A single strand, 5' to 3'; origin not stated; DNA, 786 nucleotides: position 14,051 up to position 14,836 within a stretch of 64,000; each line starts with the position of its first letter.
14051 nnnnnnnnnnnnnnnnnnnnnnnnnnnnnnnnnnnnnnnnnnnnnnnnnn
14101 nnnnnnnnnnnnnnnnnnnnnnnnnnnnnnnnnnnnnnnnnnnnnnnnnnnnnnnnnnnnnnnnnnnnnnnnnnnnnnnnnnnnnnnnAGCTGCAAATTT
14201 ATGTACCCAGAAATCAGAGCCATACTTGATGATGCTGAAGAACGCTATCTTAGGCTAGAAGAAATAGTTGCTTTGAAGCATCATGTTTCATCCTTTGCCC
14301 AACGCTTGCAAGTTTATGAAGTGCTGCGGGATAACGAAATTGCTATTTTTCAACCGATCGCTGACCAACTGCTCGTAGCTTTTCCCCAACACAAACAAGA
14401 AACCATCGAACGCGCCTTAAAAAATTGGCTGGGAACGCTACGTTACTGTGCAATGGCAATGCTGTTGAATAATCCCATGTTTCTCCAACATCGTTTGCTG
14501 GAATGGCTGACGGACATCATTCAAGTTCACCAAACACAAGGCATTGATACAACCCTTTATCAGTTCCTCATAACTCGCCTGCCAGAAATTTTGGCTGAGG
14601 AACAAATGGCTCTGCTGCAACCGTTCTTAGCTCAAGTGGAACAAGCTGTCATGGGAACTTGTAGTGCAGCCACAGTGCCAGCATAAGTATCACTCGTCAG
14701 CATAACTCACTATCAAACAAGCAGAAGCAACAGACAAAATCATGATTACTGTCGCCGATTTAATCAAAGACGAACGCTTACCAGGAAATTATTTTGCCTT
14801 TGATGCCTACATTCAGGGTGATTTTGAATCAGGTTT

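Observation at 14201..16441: Phycobiliprotein-fold pair in which only one member keeps the bilin-attachment Cys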

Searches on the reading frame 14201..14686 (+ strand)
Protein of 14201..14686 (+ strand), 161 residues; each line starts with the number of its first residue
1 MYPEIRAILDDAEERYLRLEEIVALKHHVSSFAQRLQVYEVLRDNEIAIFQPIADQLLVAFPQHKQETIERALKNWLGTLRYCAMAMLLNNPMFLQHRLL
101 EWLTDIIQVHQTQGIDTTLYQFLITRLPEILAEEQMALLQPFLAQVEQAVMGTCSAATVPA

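Call 3: search_protein_families(library=pfam, proteins=[window:14201-14686:+], max_evalue=0.1)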
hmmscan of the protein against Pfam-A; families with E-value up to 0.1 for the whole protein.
window:14201-14686:+ (161 aa): 2 families
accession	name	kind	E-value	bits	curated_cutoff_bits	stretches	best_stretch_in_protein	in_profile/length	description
PF00502.25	Phycobilisome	-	1.1e-08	35.7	22.2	1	11-112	7-116/155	Phycobilisome protein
PF19875.4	DUF6348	-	0.018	15.4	27.7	0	20-90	11-80/195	Family of unknown function (DUF6348)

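Call 4: search_protein_families(library=ncbifam, proteins=[window:14201-14686:+], max_evalue=0.1)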
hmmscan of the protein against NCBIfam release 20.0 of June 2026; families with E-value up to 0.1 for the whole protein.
window:14201-14686:+ (161 aa): 3 families
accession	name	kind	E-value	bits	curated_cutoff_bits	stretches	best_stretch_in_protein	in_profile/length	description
NF058521.1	allophyco_ApcA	equivalog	0.0022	17.9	270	1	9-62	10-63/161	allophycocyanin subunit alpha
TIGR01337.1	apcB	equivalog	0.0036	17.3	228.15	1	11-106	12-115/167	allophycocyanin subunit beta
TIGR02531.1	yecD_yerC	hypoth_equivalog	0.025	15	42.2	1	9-46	15-51/88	YerC/YecD family TrpR-related protein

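Call 6: search_solved_structures(query=window:14201-14686:+, max_evalue=1, show_alignments=3)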
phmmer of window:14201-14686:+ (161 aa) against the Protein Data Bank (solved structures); distinct sequences matched with E-value up to 1: 19.
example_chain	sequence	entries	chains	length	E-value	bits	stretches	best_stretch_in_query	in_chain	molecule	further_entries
6yx7_AAA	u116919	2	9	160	0.00027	24.2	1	10-62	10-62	Allophycocyanin alpha | ALPHA SUBUNIT OF CYANOBACTERIAL ALLOPHYCOCYANIN PROTEIN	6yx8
1b33_A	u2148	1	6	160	0.0019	21.5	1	10-62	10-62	ALLOPHYCOCYANIN, ALPHA CHAIN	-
7eyd_A8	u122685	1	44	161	0.022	18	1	10-62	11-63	Allophycocyanin subunit alpha 1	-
2v8a_A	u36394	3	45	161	0.024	17.9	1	10-62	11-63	ALLOPHYCOCYANIN ALPHA CHAIN | Allophycocyanin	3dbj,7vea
8imk_A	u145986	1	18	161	0.04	17.2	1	6-58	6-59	ApcA1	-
1kn1_A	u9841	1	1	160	0.069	16.4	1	10-62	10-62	Allophycocyanin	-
4rmp_A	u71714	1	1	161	0.087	16.1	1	10-62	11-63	Allophycocyanin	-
8imi_A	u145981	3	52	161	0.12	15.7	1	8-62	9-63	ApcA2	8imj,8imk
4xxi_A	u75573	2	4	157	0.12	15.6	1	11-95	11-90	Phycobiliprotein ApcE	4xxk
7ext_V3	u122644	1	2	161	0.15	15.3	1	10-66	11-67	Allophycocyanin subunit alpha-B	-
5tjf_A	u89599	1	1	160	0.18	15.1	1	10-58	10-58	Allophycocyanin alpha subunit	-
5y6p_Q1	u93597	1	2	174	0.37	14.1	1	12-106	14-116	ApcF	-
9v7j_M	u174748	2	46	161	0.43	13.8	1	9-62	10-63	Allophycocyanin alpha subunit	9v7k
2vjt_A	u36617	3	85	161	0.43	13.8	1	9-61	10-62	ALLOPHYCOCYANIN ALPHA SUBUNIT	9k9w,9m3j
1m7b_A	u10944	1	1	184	0.48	13.7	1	44-86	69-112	Rnd3/RhoE small GTP-binding protein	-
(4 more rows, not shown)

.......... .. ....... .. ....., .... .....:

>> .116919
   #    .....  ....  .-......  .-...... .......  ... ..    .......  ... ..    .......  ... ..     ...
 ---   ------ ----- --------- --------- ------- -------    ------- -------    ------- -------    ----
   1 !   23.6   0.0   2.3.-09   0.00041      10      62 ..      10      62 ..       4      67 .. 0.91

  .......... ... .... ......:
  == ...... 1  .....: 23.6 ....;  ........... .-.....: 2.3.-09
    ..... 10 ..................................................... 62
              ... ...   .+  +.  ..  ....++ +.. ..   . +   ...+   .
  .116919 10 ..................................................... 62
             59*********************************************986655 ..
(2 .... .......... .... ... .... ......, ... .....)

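Call 25: search_solved_structures(query=A2, max_evalue=1, show_alignments=3)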
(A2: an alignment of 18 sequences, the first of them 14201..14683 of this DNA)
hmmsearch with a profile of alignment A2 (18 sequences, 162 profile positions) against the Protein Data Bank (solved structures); distinct sequences matched with E-value up to 1: 84 (the best 60 are shown).
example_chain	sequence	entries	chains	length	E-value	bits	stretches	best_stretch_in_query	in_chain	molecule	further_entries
5y6p_Q1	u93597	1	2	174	0.00023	24.1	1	1-106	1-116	ApcF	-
8ddy_B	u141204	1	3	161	0.00061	22.7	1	1-107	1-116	Allophycocyanin subunit beta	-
1b33_A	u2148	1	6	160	0.00077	22.4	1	10-63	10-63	ALLOPHYCOCYANIN, ALPHA CHAIN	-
6kgx_D2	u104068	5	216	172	0.0018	21.2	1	6-110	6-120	C-phycocyanin beta subunit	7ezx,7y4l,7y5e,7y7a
6yx7_AAA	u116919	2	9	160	0.0021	21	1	10-63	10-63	Allophycocyanin alpha | ALPHA SUBUNIT OF CYANOBACTERIAL ALLOPHYCOCYANIN PROTEIN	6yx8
5y6p_V1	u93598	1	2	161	0.0032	20.4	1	11-64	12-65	ApcD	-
7ext_Q3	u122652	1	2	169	0.0039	20.1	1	11-107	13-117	Allophycocyanin subunit beta-18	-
2v8a_A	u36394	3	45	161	0.0042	20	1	10-63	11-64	ALLOPHYCOCYANIN ALPHA CHAIN | Allophycocyanin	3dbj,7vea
1f99_B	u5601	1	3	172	0.0046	19.9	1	6-110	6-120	R-PHYCOCYANIN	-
7eyd_A8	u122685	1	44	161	0.0056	19.6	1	10-63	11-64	Allophycocyanin subunit alpha 1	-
2vjr_B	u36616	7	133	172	0.0057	19.6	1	14-106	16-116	PHYCOCYANIN BETA CHAIN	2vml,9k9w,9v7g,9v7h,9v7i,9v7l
4xxi_A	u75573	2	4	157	0.0076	19.2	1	11-95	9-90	Phycobiliprotein ApcE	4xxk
9v7j_M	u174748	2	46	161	0.01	18.8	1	10-63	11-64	Allophycocyanin alpha subunit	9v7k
5y6p_c4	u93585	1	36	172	0.013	18.4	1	6-111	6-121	beta_PC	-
2vjt_A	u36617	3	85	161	0.019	17.8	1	10-63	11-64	ALLOPHYCOCYANIN ALPHA SUBUNIT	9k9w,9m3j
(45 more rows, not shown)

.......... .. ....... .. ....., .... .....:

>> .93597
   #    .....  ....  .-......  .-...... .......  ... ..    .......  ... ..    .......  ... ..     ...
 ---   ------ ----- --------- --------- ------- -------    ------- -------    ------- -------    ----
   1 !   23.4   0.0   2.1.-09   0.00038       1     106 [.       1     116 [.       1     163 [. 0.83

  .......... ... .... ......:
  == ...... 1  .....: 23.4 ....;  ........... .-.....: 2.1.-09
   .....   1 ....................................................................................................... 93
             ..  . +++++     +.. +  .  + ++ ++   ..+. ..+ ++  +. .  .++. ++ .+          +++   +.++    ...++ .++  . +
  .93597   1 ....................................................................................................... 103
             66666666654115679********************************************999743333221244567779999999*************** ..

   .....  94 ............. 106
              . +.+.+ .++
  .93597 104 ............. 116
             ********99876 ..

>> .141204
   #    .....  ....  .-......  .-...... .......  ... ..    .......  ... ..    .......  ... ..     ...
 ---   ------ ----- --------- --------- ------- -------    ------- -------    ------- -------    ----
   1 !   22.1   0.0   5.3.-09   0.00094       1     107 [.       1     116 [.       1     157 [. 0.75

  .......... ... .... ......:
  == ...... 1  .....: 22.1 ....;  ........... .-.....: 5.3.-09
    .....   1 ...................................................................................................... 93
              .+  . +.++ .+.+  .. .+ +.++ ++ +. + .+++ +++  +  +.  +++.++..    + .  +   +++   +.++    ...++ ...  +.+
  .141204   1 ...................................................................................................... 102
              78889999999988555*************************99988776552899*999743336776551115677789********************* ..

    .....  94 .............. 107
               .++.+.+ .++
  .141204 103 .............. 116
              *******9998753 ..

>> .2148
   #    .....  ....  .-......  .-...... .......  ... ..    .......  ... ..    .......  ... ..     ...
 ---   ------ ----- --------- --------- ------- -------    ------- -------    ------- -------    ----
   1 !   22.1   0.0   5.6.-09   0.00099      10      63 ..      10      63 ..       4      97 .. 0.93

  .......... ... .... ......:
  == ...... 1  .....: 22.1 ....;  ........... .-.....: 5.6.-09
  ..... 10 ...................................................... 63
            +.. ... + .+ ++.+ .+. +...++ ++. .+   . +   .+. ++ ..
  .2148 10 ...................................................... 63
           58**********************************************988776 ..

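Call 36: find_homologous_proteins(query=window:14201-14686:+)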
Query window:14201-14686:+ (161 aa): 227 proteins with E <= 0.001 among 270 candidates; the best 120 are listed.
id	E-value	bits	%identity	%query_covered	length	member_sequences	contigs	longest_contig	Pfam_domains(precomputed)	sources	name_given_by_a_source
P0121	7.5e-90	316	91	100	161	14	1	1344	PF00502.26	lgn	-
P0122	4.7e-66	239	69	100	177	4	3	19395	PF00502.26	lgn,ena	-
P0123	6.4e-64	232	66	100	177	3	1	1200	PF00502.26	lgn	-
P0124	9.9e-62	225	63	99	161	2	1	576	PF00502.26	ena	-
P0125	1.1e-61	225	65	99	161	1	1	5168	PF00502.26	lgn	-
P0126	2.5e-61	224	63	99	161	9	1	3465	PF00502.26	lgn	-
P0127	5.9e-61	223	63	99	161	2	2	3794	PF00502.26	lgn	-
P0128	2.7e-60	221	62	100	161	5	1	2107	PF00502.26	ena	-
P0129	3.7e-60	220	63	99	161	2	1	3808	PF00502.26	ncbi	-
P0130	1.1e-59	219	63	100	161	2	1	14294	PF00502.26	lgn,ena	-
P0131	2.3e-59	218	63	99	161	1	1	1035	PF00502.26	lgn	-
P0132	4.4e-59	217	60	99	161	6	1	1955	PF00502.26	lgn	-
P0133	1.1e-58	215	61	99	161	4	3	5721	PF00502.26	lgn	-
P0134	1.1e-58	215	61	100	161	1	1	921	PF00502.26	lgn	-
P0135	2.4e-58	214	61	99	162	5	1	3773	PF00502.26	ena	-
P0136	2.6e-58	214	61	99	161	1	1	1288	PF00502.26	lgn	-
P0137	4.8e-58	213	64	99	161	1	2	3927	PF00502.26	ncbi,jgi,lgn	jgi:hypothetical protein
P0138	3.6e-57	210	62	95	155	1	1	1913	PF00502.26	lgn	-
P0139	4.5e-57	210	63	99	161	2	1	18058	PF00502.26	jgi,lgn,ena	-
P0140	6.6e-57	210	64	98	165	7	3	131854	PF00502.26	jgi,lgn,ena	jgi:hypothetical protein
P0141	2.8e-56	208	60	99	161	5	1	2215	PF00502.26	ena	-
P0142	3.9e-56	207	59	99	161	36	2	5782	PF00502.26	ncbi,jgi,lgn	jgi:hypothetical protein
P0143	1.1e-55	206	62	98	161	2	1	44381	PF00502.26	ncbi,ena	-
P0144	1.3e-55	205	62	98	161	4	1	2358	PF00502.26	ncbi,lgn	-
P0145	3.0e-55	204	61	100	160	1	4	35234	PF00502.26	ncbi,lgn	-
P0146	5.1e-55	203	61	99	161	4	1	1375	PF00502.26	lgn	-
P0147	1.5e-54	202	61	95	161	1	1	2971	PF00502.26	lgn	-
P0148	2.0e-54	202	60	99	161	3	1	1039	PF00502.26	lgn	-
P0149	5.6e-54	200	60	100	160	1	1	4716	PF00502.26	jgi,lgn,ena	jgi:hypothetical protein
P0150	8.1e-54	200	63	95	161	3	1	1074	PF00502.26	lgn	-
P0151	1.7e-53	199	59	99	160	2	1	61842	PF00502.26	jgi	jgi:Phycobilisome protein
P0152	3.4e-53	198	58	100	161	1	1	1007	PF00502.26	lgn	-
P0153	3.9e-53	197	62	95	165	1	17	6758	PF00502.26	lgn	-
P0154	5.7e-53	197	60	95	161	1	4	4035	PF00502.26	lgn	-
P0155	1.8e-52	195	59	99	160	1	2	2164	PF00502.26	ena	-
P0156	2.0e-52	195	59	100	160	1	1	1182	PF00502.26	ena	-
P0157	2.3e-52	195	59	99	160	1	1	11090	PF00502.26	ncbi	-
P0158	2.5e-52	195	60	95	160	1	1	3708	PF00502.26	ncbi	-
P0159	3.3e-52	194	58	95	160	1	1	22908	PF00502.26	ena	-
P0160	3.7e-52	194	59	100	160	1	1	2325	PF00502.26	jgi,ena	jgi:hypothetical protein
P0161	7.3e-52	193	58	95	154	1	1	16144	PF00502.26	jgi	jgi:hypothetical protein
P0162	8.2e-52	193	59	95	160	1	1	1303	PF00502.26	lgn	-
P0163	9.3e-52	193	59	95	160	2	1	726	PF00502.26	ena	-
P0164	2.2e-51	192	61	99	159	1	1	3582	PF00502.26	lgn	-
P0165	4.7e-51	191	59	94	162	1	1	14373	PF00502.26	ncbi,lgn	ncbi:MAG: phycobilisome protein [Xenococcaceae cyanobacterium]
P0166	4.8e-51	191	58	98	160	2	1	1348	PF00502.26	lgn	-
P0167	5.1e-51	190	59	96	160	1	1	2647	PF00502.26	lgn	-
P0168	5.9e-51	190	59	98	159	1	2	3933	PF00502.26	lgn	-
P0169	8.8e-51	190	59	98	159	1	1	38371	PF00502.26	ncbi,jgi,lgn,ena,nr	ncbi:MAG: phycobilisome protein [Aphanothece sp. CMT-3BRIN-NPC111]|jgi:hypothetical protein|nr:phyco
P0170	9.4e-51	190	58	100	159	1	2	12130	PF00502.26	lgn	-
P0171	1.8e-50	189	54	100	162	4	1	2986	PF00502.26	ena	-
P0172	2.0e-50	189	53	99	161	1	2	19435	PF00502.26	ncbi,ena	-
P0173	2.5e-50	188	58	98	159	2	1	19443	PF00502.26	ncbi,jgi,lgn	jgi:hypothetical protein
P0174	3.1e-50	188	58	98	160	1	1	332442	PF00502.26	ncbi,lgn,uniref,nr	ncbi:phycobilisome protein [Synechocystis sp. PCC 7509]|uniref:phycobilisome protein n=1 Tax=Synecho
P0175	4.2e-50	188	59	95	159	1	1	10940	PF00502.26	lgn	-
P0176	6.5e-50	187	57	95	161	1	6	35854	PF00502.26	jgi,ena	jgi:hypothetical protein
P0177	1.4e-49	186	56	99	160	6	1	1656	PF00502.26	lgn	-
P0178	1.4e-49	186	60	98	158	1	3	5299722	PF00502.26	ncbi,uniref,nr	ncbi:phycobilisome protein [Gloeocapsopsis dulcis]|uniref:Phycobilisome protein n=1 Tax=Gloeocapsops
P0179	2.4e-49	185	58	97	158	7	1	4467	PF00502.26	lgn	-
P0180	2.5e-49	185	59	96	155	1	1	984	PF00502.26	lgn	-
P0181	2.7e-49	185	56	99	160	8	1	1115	PF00502.26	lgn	-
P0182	6.6e-49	184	58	88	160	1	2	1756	PF00502.26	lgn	-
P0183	8.5e-49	183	56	99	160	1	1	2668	PF00502.26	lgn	-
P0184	1.3e-48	183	57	95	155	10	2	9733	PF00502.26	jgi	jgi:hypothetical protein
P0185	2.9e-48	182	55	100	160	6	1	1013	PF00502.26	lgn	-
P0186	3.5e-48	181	57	98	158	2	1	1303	PF00502.26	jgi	-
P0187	3.9e-48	181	60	91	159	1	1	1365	PF00502.26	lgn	-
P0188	4.2e-47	178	57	99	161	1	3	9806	PF00502.26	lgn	-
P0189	4.6e-47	178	53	98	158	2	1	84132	PF00502.26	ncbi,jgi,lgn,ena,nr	ncbi:MAG: phycobilisome protein [Chroococcus sp. CMT-3BRIN-NPC107]|jgi:hypothetical protein|nr:phyco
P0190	8.3e-47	177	54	100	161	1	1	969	PF00502.26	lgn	-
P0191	1.1e-46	176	58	95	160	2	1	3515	PF00502.26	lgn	-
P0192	1.3e-46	176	56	95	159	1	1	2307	PF00502.26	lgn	-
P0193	1.3e-46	176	53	100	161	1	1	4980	PF00502.26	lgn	-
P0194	2.0e-46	176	51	100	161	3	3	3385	PF00502.26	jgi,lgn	-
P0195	2.2e-46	175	52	98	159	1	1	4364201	PF00502.26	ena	-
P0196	2.3e-46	175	55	91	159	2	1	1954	PF00502.26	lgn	-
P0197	2.4e-46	175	54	96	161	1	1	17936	PF00502.26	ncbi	-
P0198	3.2e-46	175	51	99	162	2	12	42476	PF00502.26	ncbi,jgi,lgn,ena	jgi:hypothetical protein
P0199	3.8e-46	175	54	99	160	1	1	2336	PF00502.26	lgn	-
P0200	5.4e-46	174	58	90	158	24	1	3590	PF00502.26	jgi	jgi:Phycobilisome protein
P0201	8.2e-46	174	52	99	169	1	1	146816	PF00502.26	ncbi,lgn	-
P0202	9.3e-46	173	54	96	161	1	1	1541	PF00502.26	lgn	-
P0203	1.3e-45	173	58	90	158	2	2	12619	PF00502.26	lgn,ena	-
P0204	1.5e-45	173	48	100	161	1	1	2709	PF00502.26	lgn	-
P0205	1.7e-45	173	57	91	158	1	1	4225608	PF00502.26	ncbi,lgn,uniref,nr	ncbi:hypothetical protein [Synechocystis sp. PCC 7509]|uniref:hypothetical protein n=1 Tax=Synechocy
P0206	2.4e-45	172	56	95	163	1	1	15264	PF00502.26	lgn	-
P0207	5.8e-45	171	53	95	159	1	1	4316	PF00502.26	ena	-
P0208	1.1e-44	170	52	96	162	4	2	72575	PF00502.26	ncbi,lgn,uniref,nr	ncbi:phycobilisome protein [Hydrococcus rivularis NIES-593]|uniref:Phycobilisome protein n=1 Tax=Hyd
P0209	1.6e-44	169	51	95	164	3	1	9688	PF00502.26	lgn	-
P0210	2.4e-44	169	52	95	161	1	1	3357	PF00502.26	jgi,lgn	jgi:hypothetical protein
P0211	2.7e-44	169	50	100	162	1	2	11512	PF00502.26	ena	-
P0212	3.0e-44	169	52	95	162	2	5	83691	PF00502.26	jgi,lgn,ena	jgi:hypothetical protein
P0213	3.6e-44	168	53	98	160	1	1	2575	PF00502.26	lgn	-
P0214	4.7e-44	168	52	94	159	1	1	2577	PF00502.26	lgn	-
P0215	5.2e-44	168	50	99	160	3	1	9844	PF00502.26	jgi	jgi:hypothetical protein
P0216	5.3e-44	168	52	99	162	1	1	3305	PF00502.26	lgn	-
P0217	6.7e-44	167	50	99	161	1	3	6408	PF00502.26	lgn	-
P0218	8.3e-44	167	56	91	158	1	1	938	PF00502.26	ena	-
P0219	1.0e-43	167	48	99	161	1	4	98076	PF00502.26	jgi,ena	jgi:hypothetical protein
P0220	1.2e-43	167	54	91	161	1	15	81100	PF00502.26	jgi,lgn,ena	jgi:hypothetical protein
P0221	1.5e-43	166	51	100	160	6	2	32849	PF00502.26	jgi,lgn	jgi:Phycobilisome protein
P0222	1.6e-43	166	52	99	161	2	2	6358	PF00502.26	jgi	-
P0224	1.7e-43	166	50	94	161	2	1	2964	PF00502.26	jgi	jgi:hypothetical protein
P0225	1.9e-43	166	56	95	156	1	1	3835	PF00502.26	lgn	-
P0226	3.4e-43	165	47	100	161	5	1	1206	PF00502.26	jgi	jgi:hypothetical protein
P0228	3.6e-43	165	49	95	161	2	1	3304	PF00502.26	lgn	-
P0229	4.5e-43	165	52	95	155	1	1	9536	PF00502.26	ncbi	-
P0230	4.9e-43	165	49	94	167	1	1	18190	PF00502.26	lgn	-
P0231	8.5e-43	164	55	98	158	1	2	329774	PF00502.26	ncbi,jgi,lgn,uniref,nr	ncbi:phycobilisome protein [Chroogloeocystis siderophila]|jgi:hypothetical protein|uniref:Phycobilis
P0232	9.2e-43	164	50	91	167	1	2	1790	PF00502.26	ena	-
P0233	1.1e-42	163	55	98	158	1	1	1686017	PF00502.26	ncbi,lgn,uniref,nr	ncbi:phycobilisome protein [Chroococcidiopsis sp. TS-821]|uniref:phycobilisome protein n=1 Tax=Chroo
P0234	1.2e-42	163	55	98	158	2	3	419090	PF00502.26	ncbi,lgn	ncbi:phycobilisome protein [Gloeocapsa sp. BRSZ]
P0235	1.3e-42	163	53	91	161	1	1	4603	PF00502.26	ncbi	-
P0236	1.4e-42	163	45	100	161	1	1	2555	PF00502.26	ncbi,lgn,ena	-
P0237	1.4e-42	163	50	99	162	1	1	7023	PF00502.26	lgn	-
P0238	1.5e-42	163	52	94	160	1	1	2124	PF00502.26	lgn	-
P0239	2.0e-42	163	51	95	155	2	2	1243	PF00502.26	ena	-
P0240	3.3e-42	162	52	98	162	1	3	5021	PF00502.26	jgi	jgi:hypothetical protein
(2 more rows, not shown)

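Call 46: predict_structure(alignment_id=A3)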
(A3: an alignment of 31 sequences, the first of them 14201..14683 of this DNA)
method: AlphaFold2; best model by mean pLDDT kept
length: 161 residues; sequences in the alignment: 31
mean_pLDDT: 84.0   pTM: 0.76
mean pLDDT of the five models: 84.0, 83.6, 82.5, 82.3, 81.4
residues with pLDDT >= 90: 84; 70-90: 56; 50-70: 12; < 50: 9
segments of 3 or more residues with pLDDT < 50: 154-161
pLDDT, mean of each block of 10 residues (from residue 1): 82 91 93 95 94 91 83 89 93 85 58 79 92 93 87 43 32
secondary structure, 60 per line:
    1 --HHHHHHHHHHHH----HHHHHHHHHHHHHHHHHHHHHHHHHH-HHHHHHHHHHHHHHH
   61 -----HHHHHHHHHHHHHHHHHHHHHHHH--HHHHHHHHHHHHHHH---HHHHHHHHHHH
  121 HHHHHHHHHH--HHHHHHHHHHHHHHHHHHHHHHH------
elements in order: H3-14 H19-44 H46-60 H66-89 H92-106 H110-130 H133-155

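Call 49: fold_search(model_id=the predicted structure, library=pdb)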
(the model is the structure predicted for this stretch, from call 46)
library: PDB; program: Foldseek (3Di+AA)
matches with E <= 10: 478; with E <= 0.001: 0
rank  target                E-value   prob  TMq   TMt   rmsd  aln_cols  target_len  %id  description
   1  4po5_A                1.8e-03  1.00  0.60  0.60   6.4       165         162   18  Crystal structure of allophycocyanin B from Synechocystis PCC 6803 (released 2014-10-29)
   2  9v7j_2                1.8e-03  1.00  0.67  0.68   5.0       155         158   16  Phycobilisome core from Gloeobacter violaceus PCC 7421 (released 2025-09-24)
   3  9wg7_S2               2.0e-03  1.00  0.67  0.67   4.9       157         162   16  The structure of phycobilisome with a bicylindrical core from the cyanobacterium Synechococcus elongatus PCC 7942 (released 2026-04-01)
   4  4po5_B                2.1e-03  1.00  0.63  0.63   5.3       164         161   15  Crystal structure of allophycocyanin B from Synechocystis PCC 6803 (released 2014-10-29)
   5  4yjj_B                2.3e-03  1.00  0.66  0.63   5.3       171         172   19  Crystal structure of Phycocyanin from marine cyanobacterium Phormidium rubidum sp. A09DM (released 2016-03-09)
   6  6hrn_B                2.3e-03  1.00  0.65  0.62   5.5       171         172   22  C-Phycocyanin from heterocyst forming filamentous cyanobacterium Nostoc sp. WR13 (released 2019-06-05)
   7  9v7j_AF               2.4e-03  1.00  0.67  0.67   5.0       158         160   16  Phycobilisome core from Gloeobacter violaceus PCC 7421 (released 2025-09-24)
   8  8ddy_B                2.4e-03  1.00  0.66  0.66   4.4       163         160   17  Helical rods of far-red light-absorbing allophycocyanin in Synechococcus sp. (released 2023-04-05)
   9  9v7j_AL               2.5e-03  1.00  0.67  0.68   4.7       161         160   17  Phycobilisome core from Gloeobacter violaceus PCC 7421 (released 2025-09-24)
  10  2v8a_A                2.6e-03  1.00  0.67  0.67   4.9       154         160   19  The structure of Thermosynechococcus elongatus allophycocyanin at 3.5 Angstroems. (released 2007-12-11)
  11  4rmp_A                3.2e-03  1.00  0.67  0.67   4.9       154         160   19  Crystal structure of allophycocyanin from marine cyanobacterium Phormidium sp. A09DM (released 2015-05-13)
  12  6yx7_BBB              3.2e-03  1.00  0.66  0.66   4.8       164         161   15  The high resolution structure of allophycocyanin from cyanobacterium Nostoc sp. WR13, the P21212 crystal form. (released 2021-05-12)
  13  9v7j_0                3.4e-03  1.00  0.68  0.69   4.5       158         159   16  Phycobilisome core from Gloeobacter violaceus PCC 7421 (released 2025-09-24)
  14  8imk_A                3.4e-03  1.00  0.66  0.67   4.9       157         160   18  D3-D4, D1-D2, D'3-D'4, D'1-D'2 cylinder in cyanobacterial phycobilisome from Anthocerotibacter panamensis (Cluster C) (released 2023-10-25)
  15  8imk_G                3.4e-03  1.00  0.62  0.63   4.9       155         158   14  D3-D4, D1-D2, D'3-D'4, D'1-D'2 cylinder in cyanobacterial phycobilisome from Anthocerotibacter panamensis (Cluster C) (released 2023-10-25)
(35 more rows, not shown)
